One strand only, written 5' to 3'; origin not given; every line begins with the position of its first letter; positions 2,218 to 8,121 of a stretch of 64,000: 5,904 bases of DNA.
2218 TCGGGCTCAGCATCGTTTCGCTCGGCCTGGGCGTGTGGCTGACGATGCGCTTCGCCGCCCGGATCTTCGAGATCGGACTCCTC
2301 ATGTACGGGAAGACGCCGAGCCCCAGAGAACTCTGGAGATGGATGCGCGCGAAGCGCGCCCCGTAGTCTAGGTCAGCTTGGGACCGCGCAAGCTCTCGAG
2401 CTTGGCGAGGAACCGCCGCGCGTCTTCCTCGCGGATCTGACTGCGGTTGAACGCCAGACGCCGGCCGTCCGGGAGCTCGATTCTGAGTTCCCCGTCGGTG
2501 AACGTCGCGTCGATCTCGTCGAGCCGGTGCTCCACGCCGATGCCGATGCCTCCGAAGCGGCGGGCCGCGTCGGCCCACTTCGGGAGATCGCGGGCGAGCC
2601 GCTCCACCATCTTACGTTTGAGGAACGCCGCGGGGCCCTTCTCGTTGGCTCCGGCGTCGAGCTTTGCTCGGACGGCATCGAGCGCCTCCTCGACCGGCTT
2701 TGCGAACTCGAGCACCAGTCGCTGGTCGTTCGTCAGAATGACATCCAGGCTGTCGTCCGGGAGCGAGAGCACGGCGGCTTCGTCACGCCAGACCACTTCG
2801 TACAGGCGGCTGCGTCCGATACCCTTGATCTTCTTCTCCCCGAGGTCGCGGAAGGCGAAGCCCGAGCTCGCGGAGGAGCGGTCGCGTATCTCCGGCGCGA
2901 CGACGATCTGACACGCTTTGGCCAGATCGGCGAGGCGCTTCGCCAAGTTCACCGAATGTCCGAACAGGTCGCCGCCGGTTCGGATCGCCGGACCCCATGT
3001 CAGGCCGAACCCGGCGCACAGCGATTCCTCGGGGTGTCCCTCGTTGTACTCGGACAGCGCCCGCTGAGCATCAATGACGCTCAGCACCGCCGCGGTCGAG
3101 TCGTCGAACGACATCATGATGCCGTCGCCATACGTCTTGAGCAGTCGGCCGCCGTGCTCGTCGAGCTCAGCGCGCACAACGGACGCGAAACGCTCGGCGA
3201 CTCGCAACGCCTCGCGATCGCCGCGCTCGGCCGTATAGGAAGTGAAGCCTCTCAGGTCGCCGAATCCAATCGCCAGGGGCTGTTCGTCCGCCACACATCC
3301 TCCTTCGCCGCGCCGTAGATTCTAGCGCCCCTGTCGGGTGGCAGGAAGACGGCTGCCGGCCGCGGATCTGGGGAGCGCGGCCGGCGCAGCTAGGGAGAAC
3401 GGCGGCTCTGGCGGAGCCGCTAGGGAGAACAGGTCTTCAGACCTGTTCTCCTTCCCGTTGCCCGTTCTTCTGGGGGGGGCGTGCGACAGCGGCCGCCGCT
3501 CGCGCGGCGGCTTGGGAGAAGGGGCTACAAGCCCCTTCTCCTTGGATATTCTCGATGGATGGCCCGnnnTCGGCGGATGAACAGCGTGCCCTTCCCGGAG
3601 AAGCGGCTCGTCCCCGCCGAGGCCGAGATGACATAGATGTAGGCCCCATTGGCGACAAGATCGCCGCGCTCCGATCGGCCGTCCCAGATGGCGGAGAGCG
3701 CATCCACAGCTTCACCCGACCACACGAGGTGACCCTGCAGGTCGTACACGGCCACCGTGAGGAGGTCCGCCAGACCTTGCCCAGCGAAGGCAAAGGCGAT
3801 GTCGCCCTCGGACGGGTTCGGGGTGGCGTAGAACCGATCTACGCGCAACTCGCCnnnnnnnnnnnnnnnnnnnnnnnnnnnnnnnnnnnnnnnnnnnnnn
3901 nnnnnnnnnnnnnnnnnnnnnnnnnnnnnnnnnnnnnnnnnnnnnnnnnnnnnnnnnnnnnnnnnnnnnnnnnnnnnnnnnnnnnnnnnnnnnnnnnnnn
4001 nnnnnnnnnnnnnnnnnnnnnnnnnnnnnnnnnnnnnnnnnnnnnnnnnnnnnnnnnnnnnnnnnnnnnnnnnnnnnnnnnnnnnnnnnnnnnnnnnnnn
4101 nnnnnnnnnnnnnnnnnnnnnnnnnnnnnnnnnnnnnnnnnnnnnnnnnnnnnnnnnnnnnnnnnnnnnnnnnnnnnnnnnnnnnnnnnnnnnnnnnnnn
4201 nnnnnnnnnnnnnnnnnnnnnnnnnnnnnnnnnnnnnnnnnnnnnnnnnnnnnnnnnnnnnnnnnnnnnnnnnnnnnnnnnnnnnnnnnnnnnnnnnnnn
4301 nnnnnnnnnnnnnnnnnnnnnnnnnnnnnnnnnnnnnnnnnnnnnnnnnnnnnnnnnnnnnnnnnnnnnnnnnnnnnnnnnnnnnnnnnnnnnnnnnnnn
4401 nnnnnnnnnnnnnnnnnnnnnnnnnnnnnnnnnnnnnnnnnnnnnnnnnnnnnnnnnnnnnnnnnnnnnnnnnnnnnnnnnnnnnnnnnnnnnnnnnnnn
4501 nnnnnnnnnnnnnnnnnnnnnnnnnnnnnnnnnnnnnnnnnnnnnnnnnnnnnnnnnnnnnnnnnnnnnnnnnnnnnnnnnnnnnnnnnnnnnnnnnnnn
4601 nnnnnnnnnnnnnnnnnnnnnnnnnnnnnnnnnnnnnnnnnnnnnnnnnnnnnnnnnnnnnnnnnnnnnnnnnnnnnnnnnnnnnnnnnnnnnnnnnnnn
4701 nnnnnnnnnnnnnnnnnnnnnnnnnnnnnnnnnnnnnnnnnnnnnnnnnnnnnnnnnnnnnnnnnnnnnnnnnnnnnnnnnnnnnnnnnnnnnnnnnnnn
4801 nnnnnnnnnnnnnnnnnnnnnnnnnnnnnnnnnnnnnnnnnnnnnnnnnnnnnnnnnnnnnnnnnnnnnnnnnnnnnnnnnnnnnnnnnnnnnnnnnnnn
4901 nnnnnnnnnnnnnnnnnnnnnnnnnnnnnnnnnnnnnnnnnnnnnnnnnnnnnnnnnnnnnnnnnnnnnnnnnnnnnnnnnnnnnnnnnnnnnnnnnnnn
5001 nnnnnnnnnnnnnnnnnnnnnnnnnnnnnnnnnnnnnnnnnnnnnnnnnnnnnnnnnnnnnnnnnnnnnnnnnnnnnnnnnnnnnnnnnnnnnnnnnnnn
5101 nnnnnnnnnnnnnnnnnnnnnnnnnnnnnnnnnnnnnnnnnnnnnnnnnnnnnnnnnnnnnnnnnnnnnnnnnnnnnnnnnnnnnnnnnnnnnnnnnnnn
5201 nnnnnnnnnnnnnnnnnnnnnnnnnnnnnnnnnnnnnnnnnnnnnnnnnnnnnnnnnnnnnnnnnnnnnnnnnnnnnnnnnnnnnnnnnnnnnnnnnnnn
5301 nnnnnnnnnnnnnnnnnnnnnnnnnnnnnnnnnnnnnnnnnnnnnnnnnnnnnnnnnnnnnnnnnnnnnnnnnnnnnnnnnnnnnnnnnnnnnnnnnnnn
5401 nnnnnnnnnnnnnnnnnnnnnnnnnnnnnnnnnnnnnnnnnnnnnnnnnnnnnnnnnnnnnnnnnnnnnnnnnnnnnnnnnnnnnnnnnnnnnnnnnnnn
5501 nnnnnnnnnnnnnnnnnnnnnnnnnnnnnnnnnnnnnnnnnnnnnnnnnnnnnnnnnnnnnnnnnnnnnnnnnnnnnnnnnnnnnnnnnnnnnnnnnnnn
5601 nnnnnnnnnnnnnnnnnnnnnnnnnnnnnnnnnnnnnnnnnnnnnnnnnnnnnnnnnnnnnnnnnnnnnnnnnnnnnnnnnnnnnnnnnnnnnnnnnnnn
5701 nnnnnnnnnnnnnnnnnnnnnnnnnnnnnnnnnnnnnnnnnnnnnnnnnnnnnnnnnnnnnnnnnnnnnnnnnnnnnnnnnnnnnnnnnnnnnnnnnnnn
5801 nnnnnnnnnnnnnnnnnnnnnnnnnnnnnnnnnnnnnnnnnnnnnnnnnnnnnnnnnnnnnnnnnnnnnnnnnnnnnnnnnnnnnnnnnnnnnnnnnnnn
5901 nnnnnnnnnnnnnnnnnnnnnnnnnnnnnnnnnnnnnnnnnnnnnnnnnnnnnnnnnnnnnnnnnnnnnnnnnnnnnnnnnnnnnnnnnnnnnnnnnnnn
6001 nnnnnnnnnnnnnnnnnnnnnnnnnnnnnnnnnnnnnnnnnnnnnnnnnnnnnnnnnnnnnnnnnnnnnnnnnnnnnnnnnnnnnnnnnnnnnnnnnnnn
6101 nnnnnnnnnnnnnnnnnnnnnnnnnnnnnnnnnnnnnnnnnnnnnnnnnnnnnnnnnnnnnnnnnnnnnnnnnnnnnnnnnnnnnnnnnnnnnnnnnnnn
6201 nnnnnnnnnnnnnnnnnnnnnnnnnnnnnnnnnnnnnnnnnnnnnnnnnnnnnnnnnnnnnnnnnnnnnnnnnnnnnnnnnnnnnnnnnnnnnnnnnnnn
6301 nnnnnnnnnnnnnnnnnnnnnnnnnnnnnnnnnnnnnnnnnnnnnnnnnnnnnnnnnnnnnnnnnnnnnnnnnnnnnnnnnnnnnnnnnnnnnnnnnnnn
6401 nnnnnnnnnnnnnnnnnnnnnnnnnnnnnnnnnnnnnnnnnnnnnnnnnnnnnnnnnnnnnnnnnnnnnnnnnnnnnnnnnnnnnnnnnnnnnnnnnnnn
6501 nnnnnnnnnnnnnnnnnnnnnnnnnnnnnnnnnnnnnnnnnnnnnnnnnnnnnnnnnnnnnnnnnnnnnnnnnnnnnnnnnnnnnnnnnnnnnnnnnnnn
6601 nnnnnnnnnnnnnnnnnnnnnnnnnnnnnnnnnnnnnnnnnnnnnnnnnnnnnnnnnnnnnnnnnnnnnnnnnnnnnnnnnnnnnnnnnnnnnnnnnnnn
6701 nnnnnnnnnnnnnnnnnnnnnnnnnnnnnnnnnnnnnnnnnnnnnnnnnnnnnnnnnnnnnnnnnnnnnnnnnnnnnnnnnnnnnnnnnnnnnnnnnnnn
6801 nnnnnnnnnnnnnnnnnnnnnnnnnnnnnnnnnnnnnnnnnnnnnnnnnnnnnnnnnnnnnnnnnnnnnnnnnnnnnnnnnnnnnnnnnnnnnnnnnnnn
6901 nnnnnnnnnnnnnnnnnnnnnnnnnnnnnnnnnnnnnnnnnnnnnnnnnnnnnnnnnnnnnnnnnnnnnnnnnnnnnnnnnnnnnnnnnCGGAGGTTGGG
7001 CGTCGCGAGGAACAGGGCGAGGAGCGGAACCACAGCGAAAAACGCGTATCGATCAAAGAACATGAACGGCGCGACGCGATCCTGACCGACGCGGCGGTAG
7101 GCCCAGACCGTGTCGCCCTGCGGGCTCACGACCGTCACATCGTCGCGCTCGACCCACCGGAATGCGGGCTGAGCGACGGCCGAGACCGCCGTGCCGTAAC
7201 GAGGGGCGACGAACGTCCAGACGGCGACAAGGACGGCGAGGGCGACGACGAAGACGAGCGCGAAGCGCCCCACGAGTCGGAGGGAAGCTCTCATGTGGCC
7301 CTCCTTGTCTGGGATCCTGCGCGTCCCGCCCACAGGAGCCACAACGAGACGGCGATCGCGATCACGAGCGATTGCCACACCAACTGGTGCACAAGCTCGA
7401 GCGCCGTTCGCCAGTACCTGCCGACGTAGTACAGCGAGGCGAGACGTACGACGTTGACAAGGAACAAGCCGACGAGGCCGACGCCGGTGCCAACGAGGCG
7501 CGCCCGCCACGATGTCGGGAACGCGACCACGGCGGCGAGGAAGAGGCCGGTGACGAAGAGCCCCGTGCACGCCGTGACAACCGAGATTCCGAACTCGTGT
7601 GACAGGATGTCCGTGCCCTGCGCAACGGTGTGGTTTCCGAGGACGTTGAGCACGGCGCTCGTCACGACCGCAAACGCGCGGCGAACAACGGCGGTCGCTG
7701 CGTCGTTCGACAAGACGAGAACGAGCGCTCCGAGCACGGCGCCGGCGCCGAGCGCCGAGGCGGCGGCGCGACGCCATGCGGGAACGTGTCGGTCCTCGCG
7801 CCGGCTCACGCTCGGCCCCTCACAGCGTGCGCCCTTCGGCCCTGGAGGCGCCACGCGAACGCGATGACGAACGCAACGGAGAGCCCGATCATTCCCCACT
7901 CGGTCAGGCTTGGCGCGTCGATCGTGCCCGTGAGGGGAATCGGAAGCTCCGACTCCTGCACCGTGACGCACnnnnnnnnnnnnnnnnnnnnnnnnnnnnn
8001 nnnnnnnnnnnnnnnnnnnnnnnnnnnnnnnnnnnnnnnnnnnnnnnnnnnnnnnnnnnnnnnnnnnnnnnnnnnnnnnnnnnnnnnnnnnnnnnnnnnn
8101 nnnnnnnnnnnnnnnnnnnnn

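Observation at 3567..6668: ~1033-aa secreted protein with a T9SS-type C-terminal domain as the last gene of the exosortase operon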

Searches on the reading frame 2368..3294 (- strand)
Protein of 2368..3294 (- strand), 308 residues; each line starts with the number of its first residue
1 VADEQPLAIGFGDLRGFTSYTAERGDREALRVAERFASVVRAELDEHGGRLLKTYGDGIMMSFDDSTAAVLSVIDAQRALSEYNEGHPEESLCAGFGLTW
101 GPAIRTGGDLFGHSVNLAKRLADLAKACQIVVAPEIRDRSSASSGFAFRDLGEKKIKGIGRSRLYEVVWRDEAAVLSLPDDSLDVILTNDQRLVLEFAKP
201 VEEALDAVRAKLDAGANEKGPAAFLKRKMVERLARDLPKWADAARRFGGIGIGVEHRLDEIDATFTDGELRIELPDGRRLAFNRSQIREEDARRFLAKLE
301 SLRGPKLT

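Call 88: search_protein_families(library=pfam, proteins=[window:2368-3294:-], max_evalue=0.001)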
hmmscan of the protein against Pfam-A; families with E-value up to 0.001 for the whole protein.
window:2368-3294:- (308 aa): 1 family
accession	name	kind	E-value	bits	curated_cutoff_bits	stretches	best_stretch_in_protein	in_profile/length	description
PF00211.25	Guanylate_cyc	-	1.1e-07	32.1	21.9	1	5-165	7-179/183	Adenylate and Guanylate cyclase catalytic domain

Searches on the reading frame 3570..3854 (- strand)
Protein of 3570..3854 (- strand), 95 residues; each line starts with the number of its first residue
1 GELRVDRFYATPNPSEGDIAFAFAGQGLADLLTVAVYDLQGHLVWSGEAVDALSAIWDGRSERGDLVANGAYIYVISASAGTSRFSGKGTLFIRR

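Call 32: search_protein_families(library=ncbifam, alignment_id=A2, max_evalue=0.01)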
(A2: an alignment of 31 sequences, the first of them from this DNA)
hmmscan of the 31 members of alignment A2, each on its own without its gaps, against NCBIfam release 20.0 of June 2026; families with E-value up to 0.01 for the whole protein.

A. member 1, seq(95 aa): 4 families
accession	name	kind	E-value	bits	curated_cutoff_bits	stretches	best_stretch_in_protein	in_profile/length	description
NF052228.1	T9SS_PorZ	equivalog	1.4e-06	27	260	1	6-84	671-748/757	type IX secretion system anionic LPS delivery protein PorZ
NF033707.1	T9SS_sortase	equivalog_domain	5e-06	24.4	420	1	2-80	993-1079/1095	type IX secretion system sortase PorU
TIGR04183.1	Por_Secre_tail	domain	5.5e-05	23.1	23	1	11-83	2-65/72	T9SS type A sorting domain-containing protein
NF005176.1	PRK06655.1-1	equivalog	0.0083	16.1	230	1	27-81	94-153/197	flagellar hook assembly protein FlgD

B. families by the number of members that match (of 31 scanned): 12 families
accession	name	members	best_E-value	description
NF033707.1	T9SS_sortase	31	2e-09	type IX secretion system sortase PorU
NF009453.0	PRK12813.1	25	1.2e-07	flagellar basal body rod modification protein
NF005176.1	PRK06655.1-1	25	4.1e-07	flagellar hook assembly protein FlgD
TIGR04183.1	Por_Secre_tail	25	1.8e-06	T9SS type A sorting domain-containing protein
NF052228.1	T9SS_PorZ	24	8e-08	type IX secretion system anionic LPS delivery protein PorZ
NF009276.0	PRK12633.1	23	9.9e-09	flagellar basal body rod modification protein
NF009452.0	PRK12812.1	9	0.00014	flagellar basal body rod modification protein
NF038113.1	T9SSA_dep_M36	2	0.00038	T9SS-dependent M36 family metallopeptidase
NF009277.0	PRK12634.1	2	0.0029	flagellar basal body rod modification protein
NF053608.1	Lsa66_OmpA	2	0.0031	fibronectin-binding adhesin Lsa66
TIGR04131.1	Bac_Flav_CTERM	1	2.4e-05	T9SS type B sorting domain-containing protein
NF040553.1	SGO_0316_fam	1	0.0057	SGO_0316/SGO_0317 family LPXTG-anchored serine peptidase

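Call 33: search_protein_families(library=pfam, alignment_id=A2, max_evalue=0.01)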
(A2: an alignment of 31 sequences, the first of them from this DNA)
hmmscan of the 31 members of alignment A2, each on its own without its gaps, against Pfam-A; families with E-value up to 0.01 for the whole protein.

A. member 1, seq(95 aa): 3 families
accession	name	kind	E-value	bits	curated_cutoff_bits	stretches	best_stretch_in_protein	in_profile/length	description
PF13585.12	CHU_C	-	5.5e-07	30.1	27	1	28-83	25-78/86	CHU_C Type IX secretion signal domain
PF13860.13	FlgD_ig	-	5.6e-05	23.5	27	1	17-80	8-77/79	FlgD Ig-like domain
PF18962.6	Por_Secre_tail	-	0.0097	16.6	27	0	12-49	3-35/75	Secretion system C-terminal sorting domain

B. families by the number of members that match (of 31 scanned): 4 families
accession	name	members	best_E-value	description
PF13860.13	FlgD_ig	31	2.8e-10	FlgD Ig-like domain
PF13585.12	CHU_C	31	1.9e-08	CHU_C Type IX secretion signal domain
PF18962.6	Por_Secre_tail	13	1.4e-06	Secretion system C-terminal sorting domain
PF05270.19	AbfB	1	0.0045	Alpha-L-arabinofuranosidase B (ABFB) domain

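Call 57: predict_structure(alignment_id=A2)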
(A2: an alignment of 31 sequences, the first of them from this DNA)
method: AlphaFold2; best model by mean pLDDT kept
length: 95 residues; sequences in the alignment: 31
mean_pLDDT: 97.0   pTM: 0.87
mean pLDDT of the five models: 97.0, 96.9, 96.4, 96.3, 96.1
residues with pLDDT >= 90: 93; 70-90: 2; 50-70: 0; < 50: 0
segments of 3 or more residues with pLDDT < 50: none
pLDDT, mean of each block of 10 residues (from residue 1): 96 96 98 98 98 98 95 99 98 94
secondary structure, 60 per line:
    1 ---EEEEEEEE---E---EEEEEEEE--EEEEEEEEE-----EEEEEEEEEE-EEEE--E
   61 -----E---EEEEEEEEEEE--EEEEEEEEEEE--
elements in order: E4-11 E19-26 E29-37 E43-52 E54-57 E70-80 E83-93

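Call 62: fold_search(model_id=the predicted structure, library=pdb)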
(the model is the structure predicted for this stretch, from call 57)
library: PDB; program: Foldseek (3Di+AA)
matches with E <= 10: 1680; with E <= 0.001: 10
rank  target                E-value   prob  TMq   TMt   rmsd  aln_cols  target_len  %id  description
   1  6za2_B                1.1e-04  1.00  0.69  0.07   3.9        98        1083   21  Crystal structure of dimeric latent PorU from Porphyromonas gingivalis (released 2021-09-29)
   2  6za2_A                1.3e-04  1.00  0.73  0.08   2.8        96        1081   22  Crystal structure of dimeric latent PorU from Porphyromonas gingivalis (released 2021-09-29)
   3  7yzx_A                2.6e-04  1.00  0.57  0.07   4.6        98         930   22  ScpA from Streptococcus pyogenes, D783A mutant. (released 2022-08-31)
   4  1xf1_A                2.8e-04  1.00  0.57  0.07   4.5        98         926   23  Structure of C5a peptidase- a key virulence factor from Streptococcus (released 2005-11-22)
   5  7bj3                  3.3e-04  1.00  0.61  0.08   3.3        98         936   20  ScpA from Streptococcus pyogenes, S512A active site mutant (released 2021-05-12)
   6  8jmw_A                3.5e-04  1.00  0.64  0.15   4.0        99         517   15  Fibril form of serine peptidase Vpr (released 2023-12-06)
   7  8bty_A                3.5e-04  1.00  0.57  0.07   4.5        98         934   23  Structure of the active form of ScpB, the C5a-peptidase from Streptococcus agalactiae. (released 2023-11-15)
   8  3eif                  3.6e-04  1.00  0.58  0.07   4.4        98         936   22  1.9 angstrom crystal structure of the active form of the C5a peptidase from Streptococcus pyogenes (ScpA) (released 2009-02-24)
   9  5m11                  4.8e-04  1.00  0.68  0.10   3.1        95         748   25  Structural and functional probing of PorZ, an essential bacterial surface component of the type-IX secretion system of h (released 2016-11-09)
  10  7eha_B                6.2e-04  1.00  0.57  0.35   7.7       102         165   22  Crystal structure of the flagellar hook cap from Salmonella enterica serovar Typhimurium (released 2021-11-24)
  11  7eha_C                1.1e-03  1.00  0.57  0.35   6.2        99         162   23  Crystal structure of the flagellar hook cap from Salmonella enterica serovar Typhimurium (released 2021-11-24)
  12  6hyf_B                1.1e-03  1.00  0.57  0.55   3.6        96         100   14  Crystal structure of the third FNIII domain from rat beta4 integrin, a binding site for periaxin (released 2019-05-08)
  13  4g5a_A                1.4e-03  1.00  0.55  0.53   4.6        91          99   12  Crystal structure of a putative member of duf 3244 protein family (BT_1867) from Bacteroides thetaiotaomicron VPI-5482 (released 2012-09-19)
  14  5icu                  1.5e-03  1.00  0.58  0.55   4.5       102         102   16  The crystal structure of CopC from Methylosinus trichosporium OB3b (released 2016-04-06)
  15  3osv_D                2.6e-03  1.00  0.55  0.43   9.7       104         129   17  The crytsal structure of FLGD from P. Aeruginosa (released 2011-05-04)
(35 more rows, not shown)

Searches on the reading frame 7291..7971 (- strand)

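Call 5: search_protein_families(library=ncbifam, proteins=[window:7291-7971:-], max_evalue=1)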
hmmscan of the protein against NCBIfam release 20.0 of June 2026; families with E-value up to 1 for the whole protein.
window:7291-7971:- (226 aa): 13 families
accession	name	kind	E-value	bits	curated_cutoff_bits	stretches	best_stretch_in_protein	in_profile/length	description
TIGR04177.1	exosort_XrtH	exception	4.2e-22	78.9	86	1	97-220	32-156/158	exosortase H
NF046081.1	exosort_XrtX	exception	2.3e-20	73.2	170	1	90-221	30-165/168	exosortase X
TIGR04144.1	archaeo_VPXXXP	exception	2.1e-13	50.5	150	1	93-215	26-150/156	archaeosortase B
TIGR04128.1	exoso_Fjoh_1448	exception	2.6e-12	47.3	90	1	100-215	47-169/174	exosortase family protein XrtF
TIGR04178.1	exo_archaeo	signature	3.3e-12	46.5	23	1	130-215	2-94/97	exosortase/archaeosortase family protein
NF046083.1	exosort_XrtY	exception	7e-12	45.5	160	1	95-211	48-165/168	exosortase Y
TIGR04300.1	exosort_XrtM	exception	3.3e-10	40.6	125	1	85-218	9-144/150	exosortase family protein XrtM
TIGR04124.1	archaeo_artE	exception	5.7e-10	39.5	95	1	100-214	34-147/153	archaeosortase family protein ArtE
NF045528.1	heimosortase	equivalog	3e-06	27.4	130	1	128-196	85-153/199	heimdallarchaeosortase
TIGR04175.1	archaeo_artD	exception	0.00042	20.3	125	1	98-214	29-138/150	archaeosortase D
NF033505.2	paceosortase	exception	0.00065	19.8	80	1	106-213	36-143/167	pacearchaeosortase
TIGR04476.1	exosort_XrtN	exception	0.0089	15.2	200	1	98-150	120-174/406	exosortase N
TIGR03762.1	archaeo_artC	exception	0.098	12.5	100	1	107-210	155-267/274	archaeosortase C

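Call 6: search_protein_families(library=pfam, proteins=[window:7291-7971:-], max_evalue=1)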
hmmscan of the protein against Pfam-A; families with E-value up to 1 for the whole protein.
window:7291-7971:- (226 aa): 3 families
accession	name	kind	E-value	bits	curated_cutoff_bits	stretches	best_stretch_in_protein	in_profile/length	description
PF09721.15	Exosortase_EpsH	-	3.1e-06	27.2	25.7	1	89-214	120-251/254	Transmembrane exosortase (Exosortase_EpsH)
PF09477.16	Type_III_YscG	-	0.13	12.8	32.1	1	172-213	42-82/116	Bacterial type III secretion system chaperone protein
PF07271.16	Cytadhesin_P30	-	0.13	12.3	40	1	84-153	21-91/275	Cytadhesin P30/P32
